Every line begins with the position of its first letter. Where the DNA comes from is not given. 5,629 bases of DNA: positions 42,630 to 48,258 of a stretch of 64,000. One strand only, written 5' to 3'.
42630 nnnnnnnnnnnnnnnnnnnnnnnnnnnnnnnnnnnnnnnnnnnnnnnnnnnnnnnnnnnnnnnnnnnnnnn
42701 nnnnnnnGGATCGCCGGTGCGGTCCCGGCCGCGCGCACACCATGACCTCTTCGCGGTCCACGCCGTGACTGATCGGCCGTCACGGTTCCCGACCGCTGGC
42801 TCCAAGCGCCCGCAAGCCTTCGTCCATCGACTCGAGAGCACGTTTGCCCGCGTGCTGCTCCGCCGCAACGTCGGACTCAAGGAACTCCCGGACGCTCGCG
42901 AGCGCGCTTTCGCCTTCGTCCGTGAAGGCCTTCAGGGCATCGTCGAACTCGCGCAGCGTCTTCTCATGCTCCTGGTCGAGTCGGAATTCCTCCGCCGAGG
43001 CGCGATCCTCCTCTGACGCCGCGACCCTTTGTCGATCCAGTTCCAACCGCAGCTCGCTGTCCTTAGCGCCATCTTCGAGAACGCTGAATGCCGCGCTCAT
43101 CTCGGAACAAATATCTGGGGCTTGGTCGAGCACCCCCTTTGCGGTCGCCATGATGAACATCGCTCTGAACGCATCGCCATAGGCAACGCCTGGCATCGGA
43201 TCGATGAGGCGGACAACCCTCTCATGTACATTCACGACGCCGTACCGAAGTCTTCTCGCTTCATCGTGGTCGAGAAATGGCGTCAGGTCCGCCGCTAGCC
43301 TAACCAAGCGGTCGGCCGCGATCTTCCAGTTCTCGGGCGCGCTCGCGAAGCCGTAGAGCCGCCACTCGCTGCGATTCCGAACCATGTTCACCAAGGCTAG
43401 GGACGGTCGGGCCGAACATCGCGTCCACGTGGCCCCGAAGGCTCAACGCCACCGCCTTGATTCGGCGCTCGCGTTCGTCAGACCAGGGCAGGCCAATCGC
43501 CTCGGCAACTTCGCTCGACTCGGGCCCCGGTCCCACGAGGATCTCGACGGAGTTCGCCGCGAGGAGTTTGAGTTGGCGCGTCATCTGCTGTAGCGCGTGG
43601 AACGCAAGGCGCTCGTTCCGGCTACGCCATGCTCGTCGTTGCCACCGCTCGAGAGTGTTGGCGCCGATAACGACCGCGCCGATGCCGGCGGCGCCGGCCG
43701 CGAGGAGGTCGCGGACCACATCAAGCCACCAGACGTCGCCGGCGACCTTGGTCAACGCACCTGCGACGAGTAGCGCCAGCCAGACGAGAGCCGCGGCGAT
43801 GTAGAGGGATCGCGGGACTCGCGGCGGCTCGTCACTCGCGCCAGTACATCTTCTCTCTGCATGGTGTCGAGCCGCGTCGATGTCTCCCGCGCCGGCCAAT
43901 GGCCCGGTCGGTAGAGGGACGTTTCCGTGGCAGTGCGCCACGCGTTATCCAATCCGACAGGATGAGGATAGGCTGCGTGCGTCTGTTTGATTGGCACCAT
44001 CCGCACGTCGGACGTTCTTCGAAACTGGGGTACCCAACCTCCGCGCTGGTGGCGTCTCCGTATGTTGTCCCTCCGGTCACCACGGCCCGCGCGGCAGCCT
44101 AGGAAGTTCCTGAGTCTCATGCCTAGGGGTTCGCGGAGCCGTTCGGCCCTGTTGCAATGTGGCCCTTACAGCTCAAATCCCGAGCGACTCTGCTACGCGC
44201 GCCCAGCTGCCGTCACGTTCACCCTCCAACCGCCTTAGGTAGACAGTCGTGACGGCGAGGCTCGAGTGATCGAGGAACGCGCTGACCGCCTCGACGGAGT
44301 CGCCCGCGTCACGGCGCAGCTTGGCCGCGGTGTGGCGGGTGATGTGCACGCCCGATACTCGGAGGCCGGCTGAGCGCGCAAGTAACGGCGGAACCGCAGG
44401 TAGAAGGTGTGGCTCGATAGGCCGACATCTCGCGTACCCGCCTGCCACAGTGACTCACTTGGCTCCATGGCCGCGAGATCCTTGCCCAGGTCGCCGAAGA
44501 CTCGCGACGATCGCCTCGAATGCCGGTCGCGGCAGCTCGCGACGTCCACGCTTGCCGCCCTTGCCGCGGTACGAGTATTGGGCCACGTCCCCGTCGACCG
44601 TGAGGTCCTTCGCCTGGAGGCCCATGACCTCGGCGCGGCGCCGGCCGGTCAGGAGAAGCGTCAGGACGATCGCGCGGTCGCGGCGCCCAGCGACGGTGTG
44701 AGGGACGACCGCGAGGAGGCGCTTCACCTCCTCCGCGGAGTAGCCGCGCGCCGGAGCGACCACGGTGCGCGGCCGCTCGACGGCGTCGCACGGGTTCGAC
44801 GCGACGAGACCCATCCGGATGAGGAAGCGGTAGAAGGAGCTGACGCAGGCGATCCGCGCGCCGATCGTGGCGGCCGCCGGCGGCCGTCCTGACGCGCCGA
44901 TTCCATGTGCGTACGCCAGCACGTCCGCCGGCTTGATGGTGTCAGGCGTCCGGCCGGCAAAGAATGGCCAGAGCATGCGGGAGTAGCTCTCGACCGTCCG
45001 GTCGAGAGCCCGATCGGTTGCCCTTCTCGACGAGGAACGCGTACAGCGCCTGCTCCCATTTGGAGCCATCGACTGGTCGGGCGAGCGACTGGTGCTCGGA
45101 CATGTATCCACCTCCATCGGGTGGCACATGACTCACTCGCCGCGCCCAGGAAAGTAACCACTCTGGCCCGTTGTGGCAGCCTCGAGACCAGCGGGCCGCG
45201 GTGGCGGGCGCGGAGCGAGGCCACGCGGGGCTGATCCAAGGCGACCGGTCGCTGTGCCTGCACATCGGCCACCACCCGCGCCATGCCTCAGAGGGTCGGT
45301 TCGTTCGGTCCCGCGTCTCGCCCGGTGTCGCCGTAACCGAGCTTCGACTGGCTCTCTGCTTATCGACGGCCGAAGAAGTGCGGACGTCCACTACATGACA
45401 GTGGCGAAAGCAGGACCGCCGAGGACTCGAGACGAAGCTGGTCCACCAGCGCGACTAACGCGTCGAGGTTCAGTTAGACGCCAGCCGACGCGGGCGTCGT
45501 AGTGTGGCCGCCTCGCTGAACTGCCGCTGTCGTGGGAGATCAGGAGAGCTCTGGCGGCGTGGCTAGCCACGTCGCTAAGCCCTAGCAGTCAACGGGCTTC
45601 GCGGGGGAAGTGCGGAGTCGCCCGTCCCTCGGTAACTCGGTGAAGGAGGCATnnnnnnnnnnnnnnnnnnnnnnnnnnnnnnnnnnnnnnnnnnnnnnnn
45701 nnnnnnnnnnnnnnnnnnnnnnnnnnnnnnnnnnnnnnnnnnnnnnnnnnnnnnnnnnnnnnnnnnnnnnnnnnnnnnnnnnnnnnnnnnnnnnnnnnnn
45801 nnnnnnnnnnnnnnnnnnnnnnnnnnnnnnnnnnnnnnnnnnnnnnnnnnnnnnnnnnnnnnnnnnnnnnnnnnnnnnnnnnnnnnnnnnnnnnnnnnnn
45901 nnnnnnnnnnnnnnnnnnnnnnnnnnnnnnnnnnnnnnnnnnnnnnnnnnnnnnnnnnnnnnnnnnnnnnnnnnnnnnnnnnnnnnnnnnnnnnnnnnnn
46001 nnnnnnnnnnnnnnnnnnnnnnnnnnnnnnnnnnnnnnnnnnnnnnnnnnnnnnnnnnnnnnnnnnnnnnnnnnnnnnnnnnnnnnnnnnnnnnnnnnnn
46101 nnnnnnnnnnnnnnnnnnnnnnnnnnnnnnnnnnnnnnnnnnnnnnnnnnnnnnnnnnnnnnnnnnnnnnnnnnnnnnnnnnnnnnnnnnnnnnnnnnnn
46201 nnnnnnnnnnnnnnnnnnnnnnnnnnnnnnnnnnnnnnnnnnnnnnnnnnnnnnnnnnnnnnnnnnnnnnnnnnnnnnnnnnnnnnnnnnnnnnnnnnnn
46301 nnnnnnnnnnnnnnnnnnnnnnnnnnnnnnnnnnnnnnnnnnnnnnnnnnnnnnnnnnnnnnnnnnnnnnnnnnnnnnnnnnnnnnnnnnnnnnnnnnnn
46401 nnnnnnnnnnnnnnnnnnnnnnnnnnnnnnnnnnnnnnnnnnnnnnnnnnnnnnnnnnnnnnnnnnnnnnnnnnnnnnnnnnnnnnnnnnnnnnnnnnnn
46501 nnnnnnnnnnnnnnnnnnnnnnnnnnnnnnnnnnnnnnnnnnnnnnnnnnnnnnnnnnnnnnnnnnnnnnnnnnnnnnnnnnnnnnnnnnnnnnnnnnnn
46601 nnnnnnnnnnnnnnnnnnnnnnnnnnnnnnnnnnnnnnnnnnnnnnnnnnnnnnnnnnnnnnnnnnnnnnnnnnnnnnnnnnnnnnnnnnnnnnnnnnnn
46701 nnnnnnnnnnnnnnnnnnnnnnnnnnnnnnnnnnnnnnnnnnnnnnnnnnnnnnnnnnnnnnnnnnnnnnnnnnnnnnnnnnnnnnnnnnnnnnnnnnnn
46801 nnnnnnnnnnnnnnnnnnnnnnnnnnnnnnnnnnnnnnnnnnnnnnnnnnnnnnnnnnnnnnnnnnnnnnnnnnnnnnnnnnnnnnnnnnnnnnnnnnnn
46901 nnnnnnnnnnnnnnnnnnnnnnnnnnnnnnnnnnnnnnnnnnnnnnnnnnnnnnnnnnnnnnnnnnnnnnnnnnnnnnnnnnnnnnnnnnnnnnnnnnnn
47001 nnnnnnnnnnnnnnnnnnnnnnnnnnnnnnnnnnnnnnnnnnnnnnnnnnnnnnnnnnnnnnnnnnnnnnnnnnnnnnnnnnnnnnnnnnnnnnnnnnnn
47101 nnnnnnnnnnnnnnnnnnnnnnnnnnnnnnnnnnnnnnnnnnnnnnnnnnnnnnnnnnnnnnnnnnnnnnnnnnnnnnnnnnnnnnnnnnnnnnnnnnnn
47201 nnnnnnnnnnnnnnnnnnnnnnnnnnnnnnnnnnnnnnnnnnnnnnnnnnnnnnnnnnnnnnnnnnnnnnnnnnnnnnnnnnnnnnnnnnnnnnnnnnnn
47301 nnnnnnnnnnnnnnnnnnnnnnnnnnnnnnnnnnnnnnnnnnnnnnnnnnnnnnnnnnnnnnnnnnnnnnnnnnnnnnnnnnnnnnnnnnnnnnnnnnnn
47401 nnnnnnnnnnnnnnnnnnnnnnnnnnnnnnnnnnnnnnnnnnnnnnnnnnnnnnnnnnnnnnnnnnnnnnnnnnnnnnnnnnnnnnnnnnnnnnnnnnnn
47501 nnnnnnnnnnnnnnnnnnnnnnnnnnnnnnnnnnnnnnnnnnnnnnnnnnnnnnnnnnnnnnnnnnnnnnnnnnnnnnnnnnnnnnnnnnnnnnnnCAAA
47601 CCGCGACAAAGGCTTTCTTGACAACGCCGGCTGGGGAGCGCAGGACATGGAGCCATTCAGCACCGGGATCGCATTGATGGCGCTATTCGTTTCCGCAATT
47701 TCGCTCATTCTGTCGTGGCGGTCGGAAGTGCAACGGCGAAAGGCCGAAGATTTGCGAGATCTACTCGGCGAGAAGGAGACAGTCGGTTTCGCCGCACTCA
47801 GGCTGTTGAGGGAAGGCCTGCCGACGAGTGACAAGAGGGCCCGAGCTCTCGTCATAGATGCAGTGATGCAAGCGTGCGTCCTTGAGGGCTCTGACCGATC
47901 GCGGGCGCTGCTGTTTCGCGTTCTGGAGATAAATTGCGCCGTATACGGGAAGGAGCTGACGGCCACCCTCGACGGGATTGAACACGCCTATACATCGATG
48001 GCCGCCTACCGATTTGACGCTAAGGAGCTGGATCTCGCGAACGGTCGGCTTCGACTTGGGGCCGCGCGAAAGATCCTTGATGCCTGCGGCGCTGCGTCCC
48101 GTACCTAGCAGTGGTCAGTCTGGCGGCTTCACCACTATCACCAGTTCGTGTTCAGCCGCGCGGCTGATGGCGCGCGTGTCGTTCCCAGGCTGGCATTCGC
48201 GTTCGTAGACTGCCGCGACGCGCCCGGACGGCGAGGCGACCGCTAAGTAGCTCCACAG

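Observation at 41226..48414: Lower-GC integrative island at tRNA-Arg with tandem recombinase copies and entirely uncharacterised cargo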

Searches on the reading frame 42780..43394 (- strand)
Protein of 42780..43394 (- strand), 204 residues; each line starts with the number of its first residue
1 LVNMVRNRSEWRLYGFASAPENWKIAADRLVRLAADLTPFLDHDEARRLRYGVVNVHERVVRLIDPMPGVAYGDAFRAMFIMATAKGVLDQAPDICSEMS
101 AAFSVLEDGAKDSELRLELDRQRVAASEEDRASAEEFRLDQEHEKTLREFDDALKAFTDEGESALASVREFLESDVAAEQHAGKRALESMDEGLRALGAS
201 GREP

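Call 8: search_protein_families(library=pfam, max_evalue=0.01, proteins=[window:42780-43394:-])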
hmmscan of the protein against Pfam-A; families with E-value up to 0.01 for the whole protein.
window:42780-43394:- (204 aa): 0 families

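Call 22: search_protein_families(library=padloc, max_evalue=0.01, proteins=[window:42780-43394:-])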
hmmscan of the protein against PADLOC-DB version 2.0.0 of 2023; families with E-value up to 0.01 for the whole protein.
window:42780-43394:- (204 aa): 0 families

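Call 23: search_protein_families(library=ncbifam, max_evalue=0.01, proteins=[window:42780-43394:-])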
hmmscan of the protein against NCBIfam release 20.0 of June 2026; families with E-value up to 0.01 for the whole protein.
window:42780-43394:- (204 aa): 0 families

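Call 24: search_protein_families(library=phrogs, max_evalue=0.01, proteins=[window:42780-43394:-])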
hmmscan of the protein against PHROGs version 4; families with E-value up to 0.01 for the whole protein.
window:42780-43394:- (204 aa): 0 families

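Call 77: search_protein_families(library=pfam, max_evalue=5, proteins=[window:42780-43385:-])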
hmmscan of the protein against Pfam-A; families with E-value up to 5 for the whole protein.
window:42780-43385:- (201 aa): 1 family
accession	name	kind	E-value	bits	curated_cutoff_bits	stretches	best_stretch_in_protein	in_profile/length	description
PF19598.4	DUF6103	-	0.047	14.7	24.2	1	123-183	9-67/89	Family of unknown function (DUF6103)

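Call 103: search_solved_structures(query=window:42780-43385:-, max_evalue=1)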
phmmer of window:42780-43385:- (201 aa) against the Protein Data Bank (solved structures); distinct sequences matched with E-value up to 1: 22.
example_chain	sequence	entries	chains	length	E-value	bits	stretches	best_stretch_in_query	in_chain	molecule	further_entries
8i3j_A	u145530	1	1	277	0.071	16.5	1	95-175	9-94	Dynein axonemal heavy chain 1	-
6eyd_C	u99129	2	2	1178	0.092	16.1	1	20-110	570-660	DNA-directed RNA polymerase subunit beta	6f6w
5tw1_C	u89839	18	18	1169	0.096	16.1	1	20-110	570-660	DNA-directed RNA polymerase subunit beta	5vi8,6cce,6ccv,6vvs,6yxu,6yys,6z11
5vi5_C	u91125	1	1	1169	0.096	16.1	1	20-110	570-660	DNA-directed RNA polymerase subunit beta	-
6dcf_C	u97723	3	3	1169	0.096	16.1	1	20-110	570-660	DNA-directed RNA polymerase subunit beta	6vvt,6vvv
9gdo_C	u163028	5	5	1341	0.12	15.8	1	21-67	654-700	DNA-directed RNA polymerase subunit beta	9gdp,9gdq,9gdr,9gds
6bzo_C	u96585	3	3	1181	0.22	14.9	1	18-105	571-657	DNA-directed RNA polymerase subunit beta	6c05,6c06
6c04_C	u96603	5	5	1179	0.22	14.9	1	18-105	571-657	DNA-directed RNA polymerase subunit beta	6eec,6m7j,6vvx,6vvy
6vvz_C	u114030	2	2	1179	0.22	14.9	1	18-105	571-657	DNA-directed RNA polymerase subunit beta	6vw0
7kif_C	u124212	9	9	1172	0.23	14.8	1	18-105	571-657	DNA-directed RNA polymerase subunit beta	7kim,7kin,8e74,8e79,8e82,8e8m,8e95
5zx2_C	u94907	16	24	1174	0.24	14.8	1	18-105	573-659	DNA-directed RNA polymerase subunit beta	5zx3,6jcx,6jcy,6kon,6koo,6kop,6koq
9e7v_C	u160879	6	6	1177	0.24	14.8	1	18-105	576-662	DNA-directed RNA polymerase subunit beta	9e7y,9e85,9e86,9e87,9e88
10mi_C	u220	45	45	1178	0.24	14.8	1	18-105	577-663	DNA-directed RNA polymerase subunit beta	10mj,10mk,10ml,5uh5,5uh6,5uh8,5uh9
6edt_C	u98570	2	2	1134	0.24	14.8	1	18-105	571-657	DNA-directed RNA polymerase subunit beta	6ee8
6wmp_C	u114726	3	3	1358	0.3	14.5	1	16-64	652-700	DNA-directed RNA polymerase subunit beta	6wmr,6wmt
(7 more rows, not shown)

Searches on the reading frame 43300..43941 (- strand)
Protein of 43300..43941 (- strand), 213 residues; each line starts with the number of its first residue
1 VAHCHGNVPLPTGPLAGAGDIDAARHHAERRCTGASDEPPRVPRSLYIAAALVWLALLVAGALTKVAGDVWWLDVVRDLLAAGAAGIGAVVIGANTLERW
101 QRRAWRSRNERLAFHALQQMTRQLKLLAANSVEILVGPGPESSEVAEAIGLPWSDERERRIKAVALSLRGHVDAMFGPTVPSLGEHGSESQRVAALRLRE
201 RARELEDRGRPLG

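Call 8: search_protein_families(library=pfam, max_evalue=0.01, proteins=[window:43300-43941:-])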
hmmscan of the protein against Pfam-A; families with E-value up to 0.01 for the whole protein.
window:43300-43941:- (213 aa): 0 families

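Call 22: search_protein_families(library=padloc, max_evalue=0.01, proteins=[window:43300-43941:-])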
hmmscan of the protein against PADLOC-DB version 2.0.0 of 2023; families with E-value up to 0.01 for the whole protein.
window:43300-43941:- (213 aa): 1 family
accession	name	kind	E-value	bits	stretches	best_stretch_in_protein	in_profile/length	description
PDLC00710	Effector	-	0.0099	13.6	0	59-131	49-121/176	2TM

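Call 23: search_protein_families(library=ncbifam, max_evalue=0.01, proteins=[window:43300-43941:-])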
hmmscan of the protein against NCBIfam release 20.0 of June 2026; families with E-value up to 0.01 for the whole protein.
window:43300-43941:- (213 aa): 0 families

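Call 24: search_protein_families(library=phrogs, max_evalue=0.01, proteins=[window:43300-43941:-])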
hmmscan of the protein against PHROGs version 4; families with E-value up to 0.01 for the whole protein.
window:43300-43941:- (213 aa): 0 families

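Call 77: search_protein_families(library=pfam, max_evalue=5, proteins=[window:43300-43941:-])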
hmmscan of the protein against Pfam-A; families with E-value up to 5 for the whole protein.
window:43300-43941:- (213 aa): 2 families
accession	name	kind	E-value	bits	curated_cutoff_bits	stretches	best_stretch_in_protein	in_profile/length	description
PF01988.24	VIT1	-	0.038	14.2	28.1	1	44-93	163-213/214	VIT family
PF19901.4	DUF6374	-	2.2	8.4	25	1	71-85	12-26/59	Family of unknown function (DUF6374)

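Call 78: find_homologous_proteins(query=window:43300-43941:-, max_evalue=0.01)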
Query window:43300-43941:-: 7441 candidates shared short words with the query, none scored E <= 0.01.

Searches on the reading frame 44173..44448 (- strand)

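Call 8: search_protein_families(library=pfam, max_evalue=0.01, proteins=[window:44173-44448:-])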
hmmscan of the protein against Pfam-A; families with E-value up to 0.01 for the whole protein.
window:44173-44448:- (91 aa): 0 families

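Call 23: search_protein_families(library=ncbifam, max_evalue=0.01, proteins=[window:44173-44448:-])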
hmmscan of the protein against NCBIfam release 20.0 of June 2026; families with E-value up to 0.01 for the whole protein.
window:44173-44448:- (91 aa): 1 family
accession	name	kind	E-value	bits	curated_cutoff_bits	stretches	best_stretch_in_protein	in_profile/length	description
NF040815.2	recomb_XerA_Arch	equivalog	0.00019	21.1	220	1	24-72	204-253/263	site-specific tyrosine recombinase/integron integrase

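Call 24: search_protein_families(library=phrogs, max_evalue=0.01, proteins=[window:44173-44448:-])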
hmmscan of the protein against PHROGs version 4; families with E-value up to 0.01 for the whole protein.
window:44173-44448:- (91 aa): 2 families
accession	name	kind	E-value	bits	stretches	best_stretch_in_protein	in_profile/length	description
phrog_1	-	integration and excision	0.00013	22.4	1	34-79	395-441/611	integrase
phrog_216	-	integration and excision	0.00035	20.7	1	24-77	173-228/301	integrase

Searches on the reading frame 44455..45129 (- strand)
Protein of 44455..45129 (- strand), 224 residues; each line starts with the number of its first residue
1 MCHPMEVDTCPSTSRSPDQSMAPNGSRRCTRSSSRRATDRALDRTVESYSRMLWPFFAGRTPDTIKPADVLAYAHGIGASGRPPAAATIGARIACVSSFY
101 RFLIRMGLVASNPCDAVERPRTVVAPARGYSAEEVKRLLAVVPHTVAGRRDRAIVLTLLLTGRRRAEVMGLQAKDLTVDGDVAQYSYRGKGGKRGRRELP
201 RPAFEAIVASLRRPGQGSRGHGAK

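Call 8: search_protein_families(library=pfam, max_evalue=0.01, proteins=[window:44455-45129:-])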
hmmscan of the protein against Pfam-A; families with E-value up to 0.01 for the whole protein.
window:44455-45129:- (224 aa): 2 families
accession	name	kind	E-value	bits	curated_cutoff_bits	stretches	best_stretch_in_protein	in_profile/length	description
PF00589.27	Phage_integrase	-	6.8e-06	26.4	27.1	1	132-208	5-80/172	Phage integrase family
PF02899.23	Phage_int_SAM_1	-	0.00056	20.6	22.3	1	37-106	17-82/83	Phage integrase, N-terminal SAM-like domain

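Call 23: search_protein_families(library=ncbifam, max_evalue=0.01, proteins=[window:44455-45129:-])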
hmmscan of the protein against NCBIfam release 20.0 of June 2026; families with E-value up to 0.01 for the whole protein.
window:44455-45129:- (224 aa): 5 families
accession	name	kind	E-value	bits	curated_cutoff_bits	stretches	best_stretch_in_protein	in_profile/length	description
TIGR02225.1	recomb_XerD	equivalog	6.3e-15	55.3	329.6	1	41-194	13-167/290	site-specific tyrosine recombinase XerD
NF001399.0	PRK00283.1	subfamily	3.5e-14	52.8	279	1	45-207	26-190/300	tyrosine recombinase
TIGR02224.1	recomb_XerC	equivalog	8.3e-14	51.6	335.15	1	64-195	43-172/295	tyrosine recombinase XerC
NF040815.2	recomb_XerA_Arch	equivalog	3.6e-12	46.4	220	1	43-193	14-154/263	site-specific tyrosine recombinase/integron integrase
NF002331.0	PRK01287.1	subfamily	1.9e-11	43.5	371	1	79-193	90-205/365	site-specific tyrosine recombinase XerC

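Call 24: search_protein_families(library=phrogs, max_evalue=0.01, proteins=[window:44455-45129:-])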
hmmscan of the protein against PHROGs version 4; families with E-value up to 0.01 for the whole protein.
window:44455-45129:- (224 aa): 2 families
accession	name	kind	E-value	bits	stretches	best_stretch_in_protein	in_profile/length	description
phrog_1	-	integration and excision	3.6e-21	77.1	1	45-207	186-350/611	integrase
phrog_216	-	integration and excision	1.4e-07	32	1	93-207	19-135/301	integrase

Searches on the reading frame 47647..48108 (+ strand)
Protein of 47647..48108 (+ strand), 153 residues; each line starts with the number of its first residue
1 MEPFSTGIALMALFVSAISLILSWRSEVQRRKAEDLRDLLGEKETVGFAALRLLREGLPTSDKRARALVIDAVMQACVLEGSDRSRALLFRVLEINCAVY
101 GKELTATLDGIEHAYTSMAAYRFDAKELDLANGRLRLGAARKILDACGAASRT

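Call 8: search_protein_families(library=pfam, max_evalue=0.01, proteins=[window:47647-48108:+])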
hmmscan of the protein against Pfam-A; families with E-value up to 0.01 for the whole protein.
window:47647-48108:+ (153 aa): 0 families

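Call 22: search_protein_families(library=padloc, max_evalue=0.01, proteins=[window:47647-48108:+])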
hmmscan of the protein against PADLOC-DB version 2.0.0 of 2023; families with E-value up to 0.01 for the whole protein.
window:47647-48108:+ (153 aa): 0 families

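Call 23: search_protein_families(library=ncbifam, max_evalue=0.01, proteins=[window:47647-48108:+])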
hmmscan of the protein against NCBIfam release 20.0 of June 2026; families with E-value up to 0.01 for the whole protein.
window:47647-48108:+ (153 aa): 0 families

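Call 24: search_protein_families(library=phrogs, max_evalue=0.01, proteins=[window:47647-48108:+])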
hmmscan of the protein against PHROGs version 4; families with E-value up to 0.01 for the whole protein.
window:47647-48108:+ (153 aa): 0 families

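Call 25: list_cluster_members(proteins=[P0001, window:47647-48108:+, window:42414-42707:+, window:42780-43394:-, window:42780-43385:-, window:43300-43941:-, window:48500-50146:+, window:44455-45129:-, window:41735-42154:-])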
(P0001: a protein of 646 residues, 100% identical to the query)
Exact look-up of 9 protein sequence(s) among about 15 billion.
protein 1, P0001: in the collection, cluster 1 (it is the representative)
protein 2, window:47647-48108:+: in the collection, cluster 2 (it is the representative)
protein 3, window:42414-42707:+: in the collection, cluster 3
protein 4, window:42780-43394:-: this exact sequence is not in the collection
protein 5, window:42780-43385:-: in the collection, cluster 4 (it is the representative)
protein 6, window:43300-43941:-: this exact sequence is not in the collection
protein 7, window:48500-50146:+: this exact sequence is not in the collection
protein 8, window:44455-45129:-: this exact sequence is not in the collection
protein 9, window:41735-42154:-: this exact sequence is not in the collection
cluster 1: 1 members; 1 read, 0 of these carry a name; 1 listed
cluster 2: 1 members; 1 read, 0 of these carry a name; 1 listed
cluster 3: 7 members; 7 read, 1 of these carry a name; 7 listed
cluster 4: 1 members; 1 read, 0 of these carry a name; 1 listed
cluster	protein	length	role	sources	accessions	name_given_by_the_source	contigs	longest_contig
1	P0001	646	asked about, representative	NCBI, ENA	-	-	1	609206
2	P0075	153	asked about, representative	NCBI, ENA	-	-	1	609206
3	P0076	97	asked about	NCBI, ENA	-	-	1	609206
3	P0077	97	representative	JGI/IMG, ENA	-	hypothetical protein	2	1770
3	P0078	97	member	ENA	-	-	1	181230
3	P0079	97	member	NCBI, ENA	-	-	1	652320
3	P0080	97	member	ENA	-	-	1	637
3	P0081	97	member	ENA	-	-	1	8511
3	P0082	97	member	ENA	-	-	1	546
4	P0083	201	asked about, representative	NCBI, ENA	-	-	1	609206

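Call 77: search_protein_families(library=pfam, max_evalue=5, proteins=[window:47647-48108:+])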
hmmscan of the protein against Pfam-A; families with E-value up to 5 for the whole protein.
window:47647-48108:+ (153 aa): 0 families

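Call 104: search_solved_structures(query=window:47647-48108:+, max_evalue=1)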
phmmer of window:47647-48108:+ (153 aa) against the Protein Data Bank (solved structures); distinct sequences matched with E-value up to 1: 2.
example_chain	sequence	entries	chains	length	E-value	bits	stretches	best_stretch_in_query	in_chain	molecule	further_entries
7cwz_A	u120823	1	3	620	0.99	12.5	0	70-124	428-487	Decarboxylase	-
7cwx_A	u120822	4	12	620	0.99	12.5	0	70-124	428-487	Decarboxylase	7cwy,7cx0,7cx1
